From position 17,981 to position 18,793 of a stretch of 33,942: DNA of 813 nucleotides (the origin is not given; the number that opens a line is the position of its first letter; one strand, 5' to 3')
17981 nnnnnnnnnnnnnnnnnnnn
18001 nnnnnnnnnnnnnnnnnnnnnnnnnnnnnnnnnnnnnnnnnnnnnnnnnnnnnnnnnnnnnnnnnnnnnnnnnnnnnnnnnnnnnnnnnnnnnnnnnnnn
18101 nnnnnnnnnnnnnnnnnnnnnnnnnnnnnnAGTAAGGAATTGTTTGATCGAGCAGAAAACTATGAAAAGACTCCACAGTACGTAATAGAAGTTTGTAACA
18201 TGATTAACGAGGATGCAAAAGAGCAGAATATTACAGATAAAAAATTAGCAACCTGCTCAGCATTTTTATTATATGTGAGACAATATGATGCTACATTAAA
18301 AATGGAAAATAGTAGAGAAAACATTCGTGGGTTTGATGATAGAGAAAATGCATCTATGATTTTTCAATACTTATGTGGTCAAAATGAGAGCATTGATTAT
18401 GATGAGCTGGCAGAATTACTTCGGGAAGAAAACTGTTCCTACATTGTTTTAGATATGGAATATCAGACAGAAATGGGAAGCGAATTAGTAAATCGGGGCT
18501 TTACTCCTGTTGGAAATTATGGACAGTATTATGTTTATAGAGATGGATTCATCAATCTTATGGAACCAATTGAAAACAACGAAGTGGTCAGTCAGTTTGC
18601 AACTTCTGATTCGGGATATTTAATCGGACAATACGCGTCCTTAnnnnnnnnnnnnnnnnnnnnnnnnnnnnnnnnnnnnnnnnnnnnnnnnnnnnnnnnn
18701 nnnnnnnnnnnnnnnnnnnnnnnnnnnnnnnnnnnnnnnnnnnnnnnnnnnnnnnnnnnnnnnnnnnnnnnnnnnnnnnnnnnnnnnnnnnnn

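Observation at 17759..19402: Extracytoplasmic ComEC/Pce-type metallo-beta-lactamase domain anchored by four TM helices inside a glycopolymer operon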

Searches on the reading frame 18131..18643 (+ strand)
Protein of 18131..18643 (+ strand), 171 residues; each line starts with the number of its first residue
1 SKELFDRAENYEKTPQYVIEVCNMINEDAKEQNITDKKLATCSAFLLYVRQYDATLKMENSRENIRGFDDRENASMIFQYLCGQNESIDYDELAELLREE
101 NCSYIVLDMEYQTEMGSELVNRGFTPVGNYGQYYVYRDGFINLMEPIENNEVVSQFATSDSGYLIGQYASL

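Call 63: search_protein_families(library=pfam, proteins=[window:18131-18643:+], max_evalue=10)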
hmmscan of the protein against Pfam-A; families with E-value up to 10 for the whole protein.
window:18131-18643:+ (171 aa): 2 families
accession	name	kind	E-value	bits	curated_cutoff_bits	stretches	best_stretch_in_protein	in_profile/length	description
PF00241.25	Cofilin_ADF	-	0.00015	21.9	22.4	1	85-118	35-69/125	Cofilin/tropomyosin-type actin-binding protein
PF11564.14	BpuJI_N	-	0.03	14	25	1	15-122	138-250/278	Restriction endonuclease BpuJI - N terminal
